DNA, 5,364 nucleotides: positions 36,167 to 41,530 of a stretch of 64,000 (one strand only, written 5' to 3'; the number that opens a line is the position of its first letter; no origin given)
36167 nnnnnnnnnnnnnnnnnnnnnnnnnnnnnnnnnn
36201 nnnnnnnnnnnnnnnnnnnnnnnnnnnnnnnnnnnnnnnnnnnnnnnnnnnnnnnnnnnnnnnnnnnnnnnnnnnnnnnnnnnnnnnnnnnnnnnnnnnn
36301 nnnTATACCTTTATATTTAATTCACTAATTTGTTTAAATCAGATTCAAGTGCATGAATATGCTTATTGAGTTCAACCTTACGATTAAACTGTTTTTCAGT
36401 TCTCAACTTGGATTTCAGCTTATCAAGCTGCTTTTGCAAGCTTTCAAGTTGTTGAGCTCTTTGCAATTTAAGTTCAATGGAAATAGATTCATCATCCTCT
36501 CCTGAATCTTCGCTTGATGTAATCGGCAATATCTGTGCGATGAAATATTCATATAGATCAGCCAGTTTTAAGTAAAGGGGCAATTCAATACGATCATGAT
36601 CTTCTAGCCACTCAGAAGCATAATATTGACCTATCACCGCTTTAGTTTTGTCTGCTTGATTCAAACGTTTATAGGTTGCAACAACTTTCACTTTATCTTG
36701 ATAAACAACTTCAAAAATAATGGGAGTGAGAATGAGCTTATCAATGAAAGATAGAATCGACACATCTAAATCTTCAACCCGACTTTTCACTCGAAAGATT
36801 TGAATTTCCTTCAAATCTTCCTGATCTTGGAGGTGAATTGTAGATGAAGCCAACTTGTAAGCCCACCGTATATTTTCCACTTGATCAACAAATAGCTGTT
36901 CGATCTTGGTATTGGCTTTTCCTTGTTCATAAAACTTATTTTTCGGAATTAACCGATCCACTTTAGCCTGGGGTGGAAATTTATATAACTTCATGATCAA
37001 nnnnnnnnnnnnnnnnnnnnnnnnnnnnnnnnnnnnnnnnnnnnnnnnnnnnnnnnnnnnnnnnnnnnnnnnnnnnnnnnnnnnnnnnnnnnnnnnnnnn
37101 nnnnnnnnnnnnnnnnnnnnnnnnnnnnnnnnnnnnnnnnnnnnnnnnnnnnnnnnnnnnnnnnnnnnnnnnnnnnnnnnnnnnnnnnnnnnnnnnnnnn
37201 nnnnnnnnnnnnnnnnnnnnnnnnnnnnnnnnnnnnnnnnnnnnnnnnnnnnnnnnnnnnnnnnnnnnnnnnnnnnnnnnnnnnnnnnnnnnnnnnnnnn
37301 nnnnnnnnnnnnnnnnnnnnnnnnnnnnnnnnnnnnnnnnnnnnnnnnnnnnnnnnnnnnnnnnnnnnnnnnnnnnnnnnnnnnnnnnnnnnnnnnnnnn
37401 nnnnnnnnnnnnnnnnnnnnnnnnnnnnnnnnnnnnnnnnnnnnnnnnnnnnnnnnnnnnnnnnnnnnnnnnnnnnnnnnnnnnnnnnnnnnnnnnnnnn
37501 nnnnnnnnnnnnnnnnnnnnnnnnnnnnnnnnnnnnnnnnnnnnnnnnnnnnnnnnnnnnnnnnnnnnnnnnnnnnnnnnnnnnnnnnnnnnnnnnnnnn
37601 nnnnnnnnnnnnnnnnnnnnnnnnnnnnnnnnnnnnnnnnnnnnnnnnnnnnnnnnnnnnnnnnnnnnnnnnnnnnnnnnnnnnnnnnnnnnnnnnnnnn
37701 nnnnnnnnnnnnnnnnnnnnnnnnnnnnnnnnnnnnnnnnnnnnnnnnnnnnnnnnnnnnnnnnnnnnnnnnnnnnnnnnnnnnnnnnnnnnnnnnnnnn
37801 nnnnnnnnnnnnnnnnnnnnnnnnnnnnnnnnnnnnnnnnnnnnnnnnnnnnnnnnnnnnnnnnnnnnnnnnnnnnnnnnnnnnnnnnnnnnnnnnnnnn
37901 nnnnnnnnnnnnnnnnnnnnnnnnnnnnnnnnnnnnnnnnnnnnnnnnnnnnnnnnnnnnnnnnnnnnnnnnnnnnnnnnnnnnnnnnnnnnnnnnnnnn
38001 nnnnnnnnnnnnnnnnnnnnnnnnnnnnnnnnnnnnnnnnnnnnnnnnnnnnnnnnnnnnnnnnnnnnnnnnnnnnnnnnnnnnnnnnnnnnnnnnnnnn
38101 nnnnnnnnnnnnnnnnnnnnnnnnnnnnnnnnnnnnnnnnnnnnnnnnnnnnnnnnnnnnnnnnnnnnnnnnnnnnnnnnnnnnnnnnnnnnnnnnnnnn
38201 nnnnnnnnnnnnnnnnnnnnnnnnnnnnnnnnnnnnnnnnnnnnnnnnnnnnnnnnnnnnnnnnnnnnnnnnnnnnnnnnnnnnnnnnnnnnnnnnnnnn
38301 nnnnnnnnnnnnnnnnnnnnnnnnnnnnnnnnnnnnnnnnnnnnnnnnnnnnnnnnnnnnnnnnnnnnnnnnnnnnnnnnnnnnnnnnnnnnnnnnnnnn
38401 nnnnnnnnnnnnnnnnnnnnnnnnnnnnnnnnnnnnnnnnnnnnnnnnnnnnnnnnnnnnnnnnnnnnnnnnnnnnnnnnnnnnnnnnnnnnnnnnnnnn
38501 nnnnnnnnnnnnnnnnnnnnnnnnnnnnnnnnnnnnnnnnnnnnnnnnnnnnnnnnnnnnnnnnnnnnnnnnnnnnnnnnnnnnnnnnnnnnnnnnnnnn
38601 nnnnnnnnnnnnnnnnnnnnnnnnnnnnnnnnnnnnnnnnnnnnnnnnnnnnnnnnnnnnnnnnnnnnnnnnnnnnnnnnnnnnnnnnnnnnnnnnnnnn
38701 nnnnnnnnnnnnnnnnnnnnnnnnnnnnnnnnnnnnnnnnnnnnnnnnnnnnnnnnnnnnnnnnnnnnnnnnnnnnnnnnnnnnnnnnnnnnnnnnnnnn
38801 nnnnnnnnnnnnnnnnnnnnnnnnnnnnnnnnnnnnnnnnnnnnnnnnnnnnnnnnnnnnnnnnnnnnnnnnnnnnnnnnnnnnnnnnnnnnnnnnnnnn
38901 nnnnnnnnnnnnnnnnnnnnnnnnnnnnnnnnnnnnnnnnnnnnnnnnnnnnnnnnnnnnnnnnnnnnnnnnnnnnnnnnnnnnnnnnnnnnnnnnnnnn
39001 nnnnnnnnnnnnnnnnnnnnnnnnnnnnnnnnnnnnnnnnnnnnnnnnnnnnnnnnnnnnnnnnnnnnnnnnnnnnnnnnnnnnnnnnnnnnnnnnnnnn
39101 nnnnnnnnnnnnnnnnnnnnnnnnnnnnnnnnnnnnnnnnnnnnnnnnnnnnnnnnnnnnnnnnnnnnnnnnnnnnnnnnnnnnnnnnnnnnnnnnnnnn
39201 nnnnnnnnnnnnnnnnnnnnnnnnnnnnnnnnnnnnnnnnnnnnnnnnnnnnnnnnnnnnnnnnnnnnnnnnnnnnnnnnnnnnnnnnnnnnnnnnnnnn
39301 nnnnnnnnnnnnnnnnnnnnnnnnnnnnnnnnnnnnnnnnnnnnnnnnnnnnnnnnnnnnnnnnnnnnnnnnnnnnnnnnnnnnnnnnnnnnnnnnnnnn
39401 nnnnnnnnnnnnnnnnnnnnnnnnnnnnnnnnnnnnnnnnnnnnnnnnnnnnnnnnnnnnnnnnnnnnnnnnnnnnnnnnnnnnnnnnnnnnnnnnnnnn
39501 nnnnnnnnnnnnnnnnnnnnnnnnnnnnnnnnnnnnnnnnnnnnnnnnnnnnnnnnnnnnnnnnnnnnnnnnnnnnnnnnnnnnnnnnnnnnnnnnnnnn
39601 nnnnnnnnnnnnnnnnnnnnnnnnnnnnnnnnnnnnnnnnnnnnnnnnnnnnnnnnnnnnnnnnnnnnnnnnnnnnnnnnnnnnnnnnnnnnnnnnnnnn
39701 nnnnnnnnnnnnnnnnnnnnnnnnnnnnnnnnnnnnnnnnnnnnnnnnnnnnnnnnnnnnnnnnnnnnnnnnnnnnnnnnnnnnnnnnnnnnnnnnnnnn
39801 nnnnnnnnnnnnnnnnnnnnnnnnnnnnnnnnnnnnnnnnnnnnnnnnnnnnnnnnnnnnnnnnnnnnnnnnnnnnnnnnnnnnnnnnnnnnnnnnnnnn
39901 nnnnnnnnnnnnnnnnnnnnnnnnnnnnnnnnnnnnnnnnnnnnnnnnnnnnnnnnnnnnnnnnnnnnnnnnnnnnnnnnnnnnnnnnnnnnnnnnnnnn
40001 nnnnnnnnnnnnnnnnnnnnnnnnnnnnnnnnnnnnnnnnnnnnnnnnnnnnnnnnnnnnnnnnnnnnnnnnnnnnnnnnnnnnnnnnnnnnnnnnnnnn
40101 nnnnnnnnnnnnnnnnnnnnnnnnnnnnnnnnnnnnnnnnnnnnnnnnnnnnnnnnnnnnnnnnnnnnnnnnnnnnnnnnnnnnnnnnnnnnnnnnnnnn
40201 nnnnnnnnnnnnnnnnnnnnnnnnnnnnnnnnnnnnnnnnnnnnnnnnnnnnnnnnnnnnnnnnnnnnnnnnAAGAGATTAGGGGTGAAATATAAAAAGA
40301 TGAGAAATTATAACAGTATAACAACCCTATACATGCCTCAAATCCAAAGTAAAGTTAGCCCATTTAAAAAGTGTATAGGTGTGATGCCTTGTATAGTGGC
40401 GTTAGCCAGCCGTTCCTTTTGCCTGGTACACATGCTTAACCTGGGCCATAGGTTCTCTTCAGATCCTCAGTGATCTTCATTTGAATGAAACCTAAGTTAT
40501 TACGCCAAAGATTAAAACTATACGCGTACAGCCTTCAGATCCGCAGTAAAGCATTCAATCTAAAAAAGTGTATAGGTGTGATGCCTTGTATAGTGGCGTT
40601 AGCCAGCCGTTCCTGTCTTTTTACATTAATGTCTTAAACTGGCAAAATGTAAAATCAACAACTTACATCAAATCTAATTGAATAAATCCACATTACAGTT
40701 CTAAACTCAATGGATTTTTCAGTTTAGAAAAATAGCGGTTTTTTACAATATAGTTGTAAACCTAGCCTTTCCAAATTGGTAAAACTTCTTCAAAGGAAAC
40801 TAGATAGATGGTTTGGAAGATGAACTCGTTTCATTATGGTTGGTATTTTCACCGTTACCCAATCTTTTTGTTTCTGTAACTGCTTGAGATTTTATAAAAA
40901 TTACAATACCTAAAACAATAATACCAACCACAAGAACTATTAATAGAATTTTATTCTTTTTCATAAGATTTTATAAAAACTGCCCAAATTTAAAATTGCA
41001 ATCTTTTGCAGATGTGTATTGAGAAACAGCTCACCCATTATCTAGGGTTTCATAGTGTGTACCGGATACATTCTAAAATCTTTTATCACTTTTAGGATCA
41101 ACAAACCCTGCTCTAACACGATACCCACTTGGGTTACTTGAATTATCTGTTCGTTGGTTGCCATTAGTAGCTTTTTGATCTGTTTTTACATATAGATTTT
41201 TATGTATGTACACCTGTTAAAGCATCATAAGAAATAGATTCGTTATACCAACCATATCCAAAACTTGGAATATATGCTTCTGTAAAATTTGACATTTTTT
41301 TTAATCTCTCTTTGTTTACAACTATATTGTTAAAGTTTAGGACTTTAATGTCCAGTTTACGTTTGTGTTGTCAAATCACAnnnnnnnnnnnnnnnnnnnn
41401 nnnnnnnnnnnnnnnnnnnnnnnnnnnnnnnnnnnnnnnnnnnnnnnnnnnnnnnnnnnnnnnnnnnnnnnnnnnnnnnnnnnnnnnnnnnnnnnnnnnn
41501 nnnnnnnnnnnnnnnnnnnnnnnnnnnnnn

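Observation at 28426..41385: Second MITE-composite (767-bp elements) carrying a restriction/helicase defence operon, flanked by a 5-bp direct repeat ACGTG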

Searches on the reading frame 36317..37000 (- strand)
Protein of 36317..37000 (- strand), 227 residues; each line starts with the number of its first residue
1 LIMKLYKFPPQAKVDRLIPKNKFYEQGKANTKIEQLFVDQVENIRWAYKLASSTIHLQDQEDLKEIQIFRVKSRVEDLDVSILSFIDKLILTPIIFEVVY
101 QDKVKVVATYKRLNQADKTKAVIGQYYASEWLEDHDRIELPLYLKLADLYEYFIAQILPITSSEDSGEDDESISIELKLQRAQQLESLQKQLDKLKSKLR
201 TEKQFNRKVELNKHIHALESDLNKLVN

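Call 33: search_protein_families(library=pfam, proteins=[window:36317-37000:-], max_evalue=0.01)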
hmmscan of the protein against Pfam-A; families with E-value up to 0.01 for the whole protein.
window:36317-37000:- (227 aa): 1 family
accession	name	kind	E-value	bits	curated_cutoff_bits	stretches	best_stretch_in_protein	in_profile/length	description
PF14335.11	DUF4391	-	5.7e-56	190.5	29.9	1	8-222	3-232/232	Domain of unknown function (DUF4391)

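Call 34: search_protein_families(library=padloc, proteins=[window:36317-37000:-], max_evalue=0.001)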
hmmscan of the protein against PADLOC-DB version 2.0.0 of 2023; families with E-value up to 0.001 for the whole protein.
window:36317-37000:- (227 aa): 0 families

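Call 72: find_encoding_contigs(protein=window:36317-37000:-, flank=10000, max_places=10)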
Protein window:36317-37000:- (227 aa): no gene with exactly this product is on record in the collection.

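Call 73: find_encoding_contigs(protein=window:36317-36994:-, flank=10000, max_places=10)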
Protein window:36317-36994:- (225 aa): 23 contigs read that carry it; 10 places shown.
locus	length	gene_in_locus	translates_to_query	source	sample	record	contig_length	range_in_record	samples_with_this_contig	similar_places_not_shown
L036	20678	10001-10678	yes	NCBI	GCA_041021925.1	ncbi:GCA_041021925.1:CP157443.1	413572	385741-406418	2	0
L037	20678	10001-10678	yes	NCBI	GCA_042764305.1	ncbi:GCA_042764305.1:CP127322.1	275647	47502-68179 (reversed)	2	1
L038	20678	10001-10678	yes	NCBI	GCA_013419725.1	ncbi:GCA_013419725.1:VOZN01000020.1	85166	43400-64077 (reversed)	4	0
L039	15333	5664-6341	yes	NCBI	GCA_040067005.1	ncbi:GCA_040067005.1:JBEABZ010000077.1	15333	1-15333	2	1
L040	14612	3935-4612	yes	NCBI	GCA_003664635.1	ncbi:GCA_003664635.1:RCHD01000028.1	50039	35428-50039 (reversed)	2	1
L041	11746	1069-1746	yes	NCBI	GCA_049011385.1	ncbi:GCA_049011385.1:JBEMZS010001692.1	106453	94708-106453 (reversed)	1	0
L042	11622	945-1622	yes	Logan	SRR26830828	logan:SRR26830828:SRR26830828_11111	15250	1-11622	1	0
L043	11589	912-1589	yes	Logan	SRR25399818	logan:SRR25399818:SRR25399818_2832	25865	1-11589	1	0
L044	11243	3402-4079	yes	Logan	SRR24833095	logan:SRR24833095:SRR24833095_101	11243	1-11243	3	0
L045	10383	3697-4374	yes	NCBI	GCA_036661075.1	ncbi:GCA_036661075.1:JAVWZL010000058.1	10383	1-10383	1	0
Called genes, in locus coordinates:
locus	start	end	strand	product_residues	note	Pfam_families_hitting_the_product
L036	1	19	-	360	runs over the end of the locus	PF26125:AcrVA2-like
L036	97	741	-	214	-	PF08798:CRISPR_assoc (weak)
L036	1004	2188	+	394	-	PF10263:SprT-like (weak)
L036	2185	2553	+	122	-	-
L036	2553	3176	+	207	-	-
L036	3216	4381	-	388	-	PF01527:HTH_Tnp_1, PF13384:HTH_23 (faint), PF13518:HTH_28 (faint), PF13551:HTH_29 (faint), PF13276:HTH_21, PF00665:rve, PF13683:rve_3 (weak), PF13333:rve_2, +1 more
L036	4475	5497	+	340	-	PF00176:SNF2-rel_dom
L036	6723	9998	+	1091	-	PF00270:DEAD (faint), PF00176:SNF2-rel_dom, PF04851:ResIII (faint), PF00271:Helicase_C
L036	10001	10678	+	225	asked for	PF14335:DUF4391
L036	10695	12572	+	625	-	PF01555:N6_N4_Mtase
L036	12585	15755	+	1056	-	PF04851:ResIII, PF00270:DEAD (weak), PF19778:RE_endonuc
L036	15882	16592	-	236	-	-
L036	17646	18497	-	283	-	-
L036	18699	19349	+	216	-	-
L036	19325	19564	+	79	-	PF01757:Acyl_transf_3 (weak), PF05857:TraX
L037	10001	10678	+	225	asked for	PF14335:DUF4391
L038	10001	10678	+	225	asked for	PF14335:DUF4391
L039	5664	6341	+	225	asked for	PF14335:DUF4391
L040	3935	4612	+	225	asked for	PF14335:DUF4391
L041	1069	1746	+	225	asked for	PF14335:DUF4391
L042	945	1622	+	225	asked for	PF14335:DUF4391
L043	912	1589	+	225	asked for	PF14335:DUF4391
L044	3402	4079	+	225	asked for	PF14335:DUF4391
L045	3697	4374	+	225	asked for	PF14335:DUF4391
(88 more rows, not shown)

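Call 77: search_protein_families(library=ncbifam, proteins=[window:36317-36994:-], max_evalue=0.001)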
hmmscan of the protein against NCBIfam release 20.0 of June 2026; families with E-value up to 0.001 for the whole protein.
window:36317-36994:- (225 aa): 0 families

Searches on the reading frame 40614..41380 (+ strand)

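Call 33: search_protein_families(library=pfam, proteins=[L008:5334-6164:-, L008:6171-6572:-], max_evalue=0.01)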
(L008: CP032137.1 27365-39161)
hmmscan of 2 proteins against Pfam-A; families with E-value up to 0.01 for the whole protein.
L008:5334-6164:- (276 aa): 1 family
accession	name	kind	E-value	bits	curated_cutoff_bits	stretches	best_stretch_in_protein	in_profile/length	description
PF16118.10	DUF4834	-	0.0067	17.8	27.8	1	6-75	7-75/99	Domain of unknown function (DUF4834)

L008:6171-6572:- (133 aa): 0 families

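Call 77: search_protein_families(library=ncbifam, proteins=[L008:5334-6164:-, L008:6171-6572:-], max_evalue=0.001)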
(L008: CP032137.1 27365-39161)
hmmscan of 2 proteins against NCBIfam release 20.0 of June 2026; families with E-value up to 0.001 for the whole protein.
L008:5334-6164:- (276 aa): 1 family
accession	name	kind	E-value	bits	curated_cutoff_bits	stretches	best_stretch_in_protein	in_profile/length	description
NF042931.1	SAG1386_EF1546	equivalog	0.00059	19.9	80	0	6-76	33-107/158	SAG1386/EF1546 family surface-associated protein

L008:6171-6572:- (133 aa): 0 families

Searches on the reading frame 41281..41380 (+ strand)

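Call 84: search_protein_families(library=pfam, proteins=[L015:6136-6945:-, L015:4062-6152:-, L015:2413-4065:-, L015:865-2397:-], max_evalue=0.001)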
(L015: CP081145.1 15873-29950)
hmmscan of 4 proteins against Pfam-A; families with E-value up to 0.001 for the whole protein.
L015:6136-6945:- (269 aa): 2 families
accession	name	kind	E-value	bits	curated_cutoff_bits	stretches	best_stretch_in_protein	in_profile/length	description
PF08722.17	Tn7_TnsA-like_N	-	8.3e-21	74.8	26.5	1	76-165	4-85/85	TnsA-like endonuclease N terminal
PF08721.17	Tn7_Tnp_TnsA_C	-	1.3e-13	51.6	23.4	1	168-245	2-83/83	TnsA endonuclease C terminal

L015:4062-6152:- (696 aa): 1 family
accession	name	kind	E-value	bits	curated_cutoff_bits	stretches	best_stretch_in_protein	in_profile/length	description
PF00665.32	rve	-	0.00073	20.2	32.6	0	287-387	22-100/102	Integrase core domain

L015:2413-4065:- (550 aa): 3 families
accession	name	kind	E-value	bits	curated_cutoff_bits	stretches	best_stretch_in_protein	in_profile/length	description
PF13401.12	AAA_22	-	4.3e-27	95.4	27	1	128-276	3-130/130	AAA domain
PF05621.17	TniB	-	6.8e-12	45.6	22.4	1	127-285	32-178/189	Bacterial TniB protein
PF11426.13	Tn7_TnsC_Int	-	5.8e-06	26.7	24.3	1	507-549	3-44/47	Tn7 transposition regulator TnsC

L015:865-2397:- (510 aa): 2 families
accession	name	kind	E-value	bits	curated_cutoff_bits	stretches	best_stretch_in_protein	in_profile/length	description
PF15978.11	TnsD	-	1.2e-23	84.2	32.4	2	299-445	214-355/355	Tn7-like transposition protein D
PF06527.16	TniQ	-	2.3e-22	80.6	27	1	4-159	3-142/142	TniQ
